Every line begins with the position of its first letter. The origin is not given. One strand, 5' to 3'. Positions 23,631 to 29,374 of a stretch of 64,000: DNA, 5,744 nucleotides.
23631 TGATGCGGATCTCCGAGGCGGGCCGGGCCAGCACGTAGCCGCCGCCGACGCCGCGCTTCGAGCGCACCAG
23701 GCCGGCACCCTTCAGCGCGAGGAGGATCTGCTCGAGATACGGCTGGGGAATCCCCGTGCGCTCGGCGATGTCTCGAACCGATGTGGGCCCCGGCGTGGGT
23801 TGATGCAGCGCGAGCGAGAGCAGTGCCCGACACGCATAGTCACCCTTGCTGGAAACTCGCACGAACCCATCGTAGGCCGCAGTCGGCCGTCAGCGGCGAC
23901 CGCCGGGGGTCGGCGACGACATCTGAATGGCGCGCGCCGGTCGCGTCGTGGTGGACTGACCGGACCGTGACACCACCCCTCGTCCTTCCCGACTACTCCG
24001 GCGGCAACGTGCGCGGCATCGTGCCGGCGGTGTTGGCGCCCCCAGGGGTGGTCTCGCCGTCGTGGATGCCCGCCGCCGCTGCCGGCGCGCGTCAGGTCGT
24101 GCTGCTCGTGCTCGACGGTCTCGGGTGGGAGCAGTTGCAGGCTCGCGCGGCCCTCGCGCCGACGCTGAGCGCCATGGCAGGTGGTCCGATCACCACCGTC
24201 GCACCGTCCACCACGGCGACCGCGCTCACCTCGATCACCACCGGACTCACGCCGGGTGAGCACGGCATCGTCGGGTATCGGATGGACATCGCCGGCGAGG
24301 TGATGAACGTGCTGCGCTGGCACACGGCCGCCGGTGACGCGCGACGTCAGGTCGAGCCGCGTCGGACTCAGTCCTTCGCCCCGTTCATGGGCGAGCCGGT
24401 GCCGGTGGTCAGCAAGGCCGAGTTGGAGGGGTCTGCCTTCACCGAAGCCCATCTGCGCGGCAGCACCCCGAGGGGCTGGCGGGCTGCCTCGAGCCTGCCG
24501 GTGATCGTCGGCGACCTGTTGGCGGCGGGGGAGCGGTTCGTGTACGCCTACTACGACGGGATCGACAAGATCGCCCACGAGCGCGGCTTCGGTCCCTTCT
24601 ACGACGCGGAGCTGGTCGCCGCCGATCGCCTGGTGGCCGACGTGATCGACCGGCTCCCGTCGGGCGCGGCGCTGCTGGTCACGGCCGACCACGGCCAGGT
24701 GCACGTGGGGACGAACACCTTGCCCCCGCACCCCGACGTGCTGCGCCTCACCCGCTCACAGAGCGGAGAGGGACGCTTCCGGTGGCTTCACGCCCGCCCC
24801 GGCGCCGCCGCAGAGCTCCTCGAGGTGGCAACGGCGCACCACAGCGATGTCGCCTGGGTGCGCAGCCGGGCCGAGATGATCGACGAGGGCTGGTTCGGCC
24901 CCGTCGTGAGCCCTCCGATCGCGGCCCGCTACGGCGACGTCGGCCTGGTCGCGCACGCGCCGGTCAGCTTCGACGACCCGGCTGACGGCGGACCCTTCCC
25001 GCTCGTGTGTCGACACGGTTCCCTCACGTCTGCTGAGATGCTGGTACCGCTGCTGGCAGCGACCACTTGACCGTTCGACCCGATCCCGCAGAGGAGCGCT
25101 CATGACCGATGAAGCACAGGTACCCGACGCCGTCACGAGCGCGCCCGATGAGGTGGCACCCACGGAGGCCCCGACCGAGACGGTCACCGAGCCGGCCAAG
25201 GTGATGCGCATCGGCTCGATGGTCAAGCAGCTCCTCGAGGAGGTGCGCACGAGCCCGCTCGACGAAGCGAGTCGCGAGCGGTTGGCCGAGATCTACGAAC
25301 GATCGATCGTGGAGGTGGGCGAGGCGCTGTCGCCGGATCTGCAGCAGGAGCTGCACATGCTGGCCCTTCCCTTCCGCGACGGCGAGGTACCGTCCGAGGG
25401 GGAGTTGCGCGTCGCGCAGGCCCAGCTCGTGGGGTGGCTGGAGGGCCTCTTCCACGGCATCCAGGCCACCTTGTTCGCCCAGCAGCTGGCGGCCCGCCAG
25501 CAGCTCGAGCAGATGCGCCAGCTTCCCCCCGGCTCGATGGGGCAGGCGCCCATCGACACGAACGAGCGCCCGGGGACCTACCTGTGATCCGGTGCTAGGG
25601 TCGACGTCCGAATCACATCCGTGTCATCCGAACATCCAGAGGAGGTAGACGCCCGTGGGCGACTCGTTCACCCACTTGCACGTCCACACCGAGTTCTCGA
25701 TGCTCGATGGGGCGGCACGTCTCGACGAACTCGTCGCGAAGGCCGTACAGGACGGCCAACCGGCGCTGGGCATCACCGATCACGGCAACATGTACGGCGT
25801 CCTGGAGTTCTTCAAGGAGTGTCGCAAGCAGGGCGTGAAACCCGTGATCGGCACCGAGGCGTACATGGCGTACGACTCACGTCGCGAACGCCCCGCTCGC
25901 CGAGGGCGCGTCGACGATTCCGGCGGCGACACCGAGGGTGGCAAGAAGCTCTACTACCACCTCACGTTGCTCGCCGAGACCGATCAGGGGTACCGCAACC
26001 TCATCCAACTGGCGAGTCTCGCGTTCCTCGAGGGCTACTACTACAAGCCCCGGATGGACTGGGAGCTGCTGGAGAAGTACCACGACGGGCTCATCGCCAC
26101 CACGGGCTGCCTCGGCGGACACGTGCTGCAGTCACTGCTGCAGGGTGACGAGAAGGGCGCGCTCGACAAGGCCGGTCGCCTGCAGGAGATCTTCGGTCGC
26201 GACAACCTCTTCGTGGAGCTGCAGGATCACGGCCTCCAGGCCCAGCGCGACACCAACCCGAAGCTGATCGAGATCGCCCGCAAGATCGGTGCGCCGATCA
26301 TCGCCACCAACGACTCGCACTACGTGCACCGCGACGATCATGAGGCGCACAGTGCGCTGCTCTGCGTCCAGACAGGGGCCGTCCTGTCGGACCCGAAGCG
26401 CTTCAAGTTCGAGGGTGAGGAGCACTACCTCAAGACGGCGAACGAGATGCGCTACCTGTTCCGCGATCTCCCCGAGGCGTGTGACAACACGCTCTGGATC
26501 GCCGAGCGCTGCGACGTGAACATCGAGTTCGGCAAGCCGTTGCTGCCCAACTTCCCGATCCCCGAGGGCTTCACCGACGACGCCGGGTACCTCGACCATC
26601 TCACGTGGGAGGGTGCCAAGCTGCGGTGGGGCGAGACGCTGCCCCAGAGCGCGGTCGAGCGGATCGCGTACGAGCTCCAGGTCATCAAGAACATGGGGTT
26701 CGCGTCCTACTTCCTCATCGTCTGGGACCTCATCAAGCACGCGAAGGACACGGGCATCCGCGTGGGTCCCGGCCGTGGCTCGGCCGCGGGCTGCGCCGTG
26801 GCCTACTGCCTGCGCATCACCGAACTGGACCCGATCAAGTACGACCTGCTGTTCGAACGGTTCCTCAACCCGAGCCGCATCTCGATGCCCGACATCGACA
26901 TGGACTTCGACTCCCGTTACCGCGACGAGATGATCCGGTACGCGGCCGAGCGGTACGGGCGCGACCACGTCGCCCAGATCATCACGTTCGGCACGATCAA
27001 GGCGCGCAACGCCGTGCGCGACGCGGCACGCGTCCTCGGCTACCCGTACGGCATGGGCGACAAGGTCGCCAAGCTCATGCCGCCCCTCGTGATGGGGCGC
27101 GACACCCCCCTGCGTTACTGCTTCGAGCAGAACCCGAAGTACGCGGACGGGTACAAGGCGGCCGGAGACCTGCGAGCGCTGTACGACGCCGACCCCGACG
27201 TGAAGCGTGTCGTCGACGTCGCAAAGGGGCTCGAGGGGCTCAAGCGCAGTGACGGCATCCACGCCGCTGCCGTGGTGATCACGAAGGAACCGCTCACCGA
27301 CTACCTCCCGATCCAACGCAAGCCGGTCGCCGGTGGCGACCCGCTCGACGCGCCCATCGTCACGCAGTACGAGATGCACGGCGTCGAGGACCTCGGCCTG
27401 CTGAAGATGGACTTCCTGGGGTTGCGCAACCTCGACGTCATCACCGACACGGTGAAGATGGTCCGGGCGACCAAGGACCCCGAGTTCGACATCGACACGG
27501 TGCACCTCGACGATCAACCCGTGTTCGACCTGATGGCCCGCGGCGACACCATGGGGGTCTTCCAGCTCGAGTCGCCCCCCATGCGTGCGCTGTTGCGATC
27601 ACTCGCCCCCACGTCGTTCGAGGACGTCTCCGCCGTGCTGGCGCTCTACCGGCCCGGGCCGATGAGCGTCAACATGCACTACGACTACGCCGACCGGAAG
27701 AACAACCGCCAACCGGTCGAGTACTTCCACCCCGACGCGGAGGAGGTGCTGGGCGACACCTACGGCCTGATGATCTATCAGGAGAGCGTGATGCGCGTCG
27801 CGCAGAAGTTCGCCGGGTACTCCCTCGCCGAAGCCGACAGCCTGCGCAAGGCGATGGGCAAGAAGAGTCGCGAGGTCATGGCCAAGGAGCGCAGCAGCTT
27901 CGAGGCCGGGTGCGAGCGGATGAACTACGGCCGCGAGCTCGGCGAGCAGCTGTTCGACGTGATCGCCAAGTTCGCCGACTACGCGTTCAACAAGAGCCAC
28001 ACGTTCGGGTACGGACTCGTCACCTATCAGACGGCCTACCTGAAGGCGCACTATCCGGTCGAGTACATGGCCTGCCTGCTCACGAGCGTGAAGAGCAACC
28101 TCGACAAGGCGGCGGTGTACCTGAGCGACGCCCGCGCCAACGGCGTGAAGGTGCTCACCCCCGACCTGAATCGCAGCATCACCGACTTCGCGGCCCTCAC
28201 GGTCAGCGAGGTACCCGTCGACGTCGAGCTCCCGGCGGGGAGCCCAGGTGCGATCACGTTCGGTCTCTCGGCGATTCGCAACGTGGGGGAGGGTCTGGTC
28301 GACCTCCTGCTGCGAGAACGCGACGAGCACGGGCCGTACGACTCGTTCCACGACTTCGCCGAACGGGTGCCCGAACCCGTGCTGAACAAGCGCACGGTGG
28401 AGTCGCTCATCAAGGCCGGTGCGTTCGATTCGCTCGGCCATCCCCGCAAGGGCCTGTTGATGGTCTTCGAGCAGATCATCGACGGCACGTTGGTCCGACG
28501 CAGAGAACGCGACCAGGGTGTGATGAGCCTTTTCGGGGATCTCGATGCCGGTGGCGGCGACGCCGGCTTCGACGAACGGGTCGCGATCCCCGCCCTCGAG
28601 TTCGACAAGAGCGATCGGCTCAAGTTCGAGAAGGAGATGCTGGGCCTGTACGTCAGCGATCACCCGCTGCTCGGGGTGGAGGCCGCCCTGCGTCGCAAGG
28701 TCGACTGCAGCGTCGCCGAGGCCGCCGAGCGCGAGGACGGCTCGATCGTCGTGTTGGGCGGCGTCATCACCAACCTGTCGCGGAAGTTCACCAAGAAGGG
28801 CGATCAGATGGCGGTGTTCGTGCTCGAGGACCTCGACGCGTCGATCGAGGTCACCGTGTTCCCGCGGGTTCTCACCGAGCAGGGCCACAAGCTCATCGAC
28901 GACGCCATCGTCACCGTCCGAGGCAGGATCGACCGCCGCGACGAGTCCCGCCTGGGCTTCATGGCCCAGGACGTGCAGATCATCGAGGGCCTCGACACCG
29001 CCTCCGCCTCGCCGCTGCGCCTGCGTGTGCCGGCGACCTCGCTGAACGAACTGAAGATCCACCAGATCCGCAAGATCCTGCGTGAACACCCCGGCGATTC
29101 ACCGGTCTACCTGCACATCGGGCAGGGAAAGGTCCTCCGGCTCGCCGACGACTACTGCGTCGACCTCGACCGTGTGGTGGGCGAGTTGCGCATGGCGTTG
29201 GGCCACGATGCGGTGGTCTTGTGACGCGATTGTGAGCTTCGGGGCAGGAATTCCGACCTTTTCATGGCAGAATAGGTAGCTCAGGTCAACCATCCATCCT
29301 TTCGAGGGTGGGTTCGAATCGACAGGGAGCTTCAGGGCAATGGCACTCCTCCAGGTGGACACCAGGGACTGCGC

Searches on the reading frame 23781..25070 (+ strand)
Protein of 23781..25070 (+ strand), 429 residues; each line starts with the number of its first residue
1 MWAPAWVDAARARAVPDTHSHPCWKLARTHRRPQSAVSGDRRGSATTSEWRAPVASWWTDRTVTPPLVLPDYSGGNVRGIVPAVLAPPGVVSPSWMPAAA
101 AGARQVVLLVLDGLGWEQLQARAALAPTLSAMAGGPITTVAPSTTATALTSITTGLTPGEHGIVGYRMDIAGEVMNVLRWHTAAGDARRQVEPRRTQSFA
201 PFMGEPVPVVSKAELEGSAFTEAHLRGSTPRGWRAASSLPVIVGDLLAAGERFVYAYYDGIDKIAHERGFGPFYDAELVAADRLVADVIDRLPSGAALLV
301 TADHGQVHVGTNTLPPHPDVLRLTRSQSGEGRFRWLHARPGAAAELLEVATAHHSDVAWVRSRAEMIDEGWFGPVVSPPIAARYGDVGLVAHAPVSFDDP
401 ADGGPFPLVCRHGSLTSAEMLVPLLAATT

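Call 77: search_protein_families(library=pfam, proteins=[window:23781-25070:+], max_evalue=0.0001)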
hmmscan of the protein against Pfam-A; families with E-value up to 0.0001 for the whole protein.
window:23781-25070:+ (429 aa): 2 families
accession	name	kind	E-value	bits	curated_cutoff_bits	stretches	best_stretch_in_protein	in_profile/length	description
PF01663.27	Phosphodiest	-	1.1e-21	78.2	23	1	106-319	1-234/342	Type I phosphodiesterase / nucleotide pyrophosphatase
PF01676.23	Metalloenzyme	-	6.1e-05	23.1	24.3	0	252-309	148-205/252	Metalloenzyme superfamily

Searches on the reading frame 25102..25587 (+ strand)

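Call 77: search_protein_families(library=pfam, proteins=[window:25102-25587:+], max_evalue=0.0001)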
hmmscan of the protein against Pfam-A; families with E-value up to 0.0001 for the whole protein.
window:25102-25587:+ (161 aa): 1 family
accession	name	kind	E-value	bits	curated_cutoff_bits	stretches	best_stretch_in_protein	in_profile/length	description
PF10759.14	BPA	-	1.7e-65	219.9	29.5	1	17-149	8-141/161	Bacterial proteasome activator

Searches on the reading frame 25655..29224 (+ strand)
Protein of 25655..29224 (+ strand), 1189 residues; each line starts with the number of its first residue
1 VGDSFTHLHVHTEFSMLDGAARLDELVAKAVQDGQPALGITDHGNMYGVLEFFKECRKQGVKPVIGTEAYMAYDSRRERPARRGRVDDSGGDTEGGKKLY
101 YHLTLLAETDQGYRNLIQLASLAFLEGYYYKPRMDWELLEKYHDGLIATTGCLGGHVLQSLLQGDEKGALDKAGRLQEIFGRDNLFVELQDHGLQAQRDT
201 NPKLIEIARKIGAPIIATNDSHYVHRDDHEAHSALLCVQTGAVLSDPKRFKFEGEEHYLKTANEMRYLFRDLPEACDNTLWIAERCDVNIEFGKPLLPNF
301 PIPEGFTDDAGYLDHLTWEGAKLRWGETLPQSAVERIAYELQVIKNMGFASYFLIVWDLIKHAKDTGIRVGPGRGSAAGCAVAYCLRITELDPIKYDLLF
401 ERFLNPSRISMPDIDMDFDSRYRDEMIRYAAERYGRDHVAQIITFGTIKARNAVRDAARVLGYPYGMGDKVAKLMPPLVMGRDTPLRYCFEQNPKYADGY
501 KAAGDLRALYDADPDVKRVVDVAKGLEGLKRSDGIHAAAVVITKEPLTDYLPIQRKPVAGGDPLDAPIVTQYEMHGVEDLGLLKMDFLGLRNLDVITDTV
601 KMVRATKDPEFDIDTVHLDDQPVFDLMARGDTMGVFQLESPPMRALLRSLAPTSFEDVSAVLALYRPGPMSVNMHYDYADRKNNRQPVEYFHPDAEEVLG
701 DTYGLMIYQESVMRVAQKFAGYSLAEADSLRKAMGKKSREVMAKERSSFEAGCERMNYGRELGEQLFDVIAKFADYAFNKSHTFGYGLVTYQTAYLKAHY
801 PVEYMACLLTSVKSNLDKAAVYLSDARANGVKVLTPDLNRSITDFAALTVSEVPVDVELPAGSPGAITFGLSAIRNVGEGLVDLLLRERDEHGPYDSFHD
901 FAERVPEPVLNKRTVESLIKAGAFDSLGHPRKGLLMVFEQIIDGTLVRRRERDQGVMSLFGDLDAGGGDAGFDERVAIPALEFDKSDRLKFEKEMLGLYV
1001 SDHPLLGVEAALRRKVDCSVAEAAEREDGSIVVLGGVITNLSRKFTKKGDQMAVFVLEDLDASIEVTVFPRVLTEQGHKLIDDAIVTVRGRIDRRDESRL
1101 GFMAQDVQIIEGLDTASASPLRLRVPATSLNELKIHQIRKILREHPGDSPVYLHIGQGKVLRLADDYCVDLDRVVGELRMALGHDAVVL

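Call 77: search_protein_families(library=pfam, proteins=[window:25655-29224:+], max_evalue=0.0001)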
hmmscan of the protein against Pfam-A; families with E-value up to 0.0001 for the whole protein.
window:25655-29224:+ (1189 aa): 5 families
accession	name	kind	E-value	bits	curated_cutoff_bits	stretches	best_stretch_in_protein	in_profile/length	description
PF07733.18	DNA_pol3_alpha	-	6.7e-99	331.2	23.9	1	312-589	2-260/260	Bacterial DNA polymerase III alpha NTPase domain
PF17657.6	DNA_pol3_finger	-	6e-60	201.8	22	1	592-755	1-164/166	Bacterial DNA polymerase III alpha subunit finger domain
PF02811.25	PHP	-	3.7e-58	196.9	26.4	1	7-192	1-164/164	PHP domain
PF14579.12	HHH_6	-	2.2e-24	85.9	25.6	1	830-932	1-88/90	Helix-hairpin-helix motif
PF01336.31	tRNA_anti-codon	-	2.9e-08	34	27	1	1032-1110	1-75/75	OB-fold nucleic acid binding domain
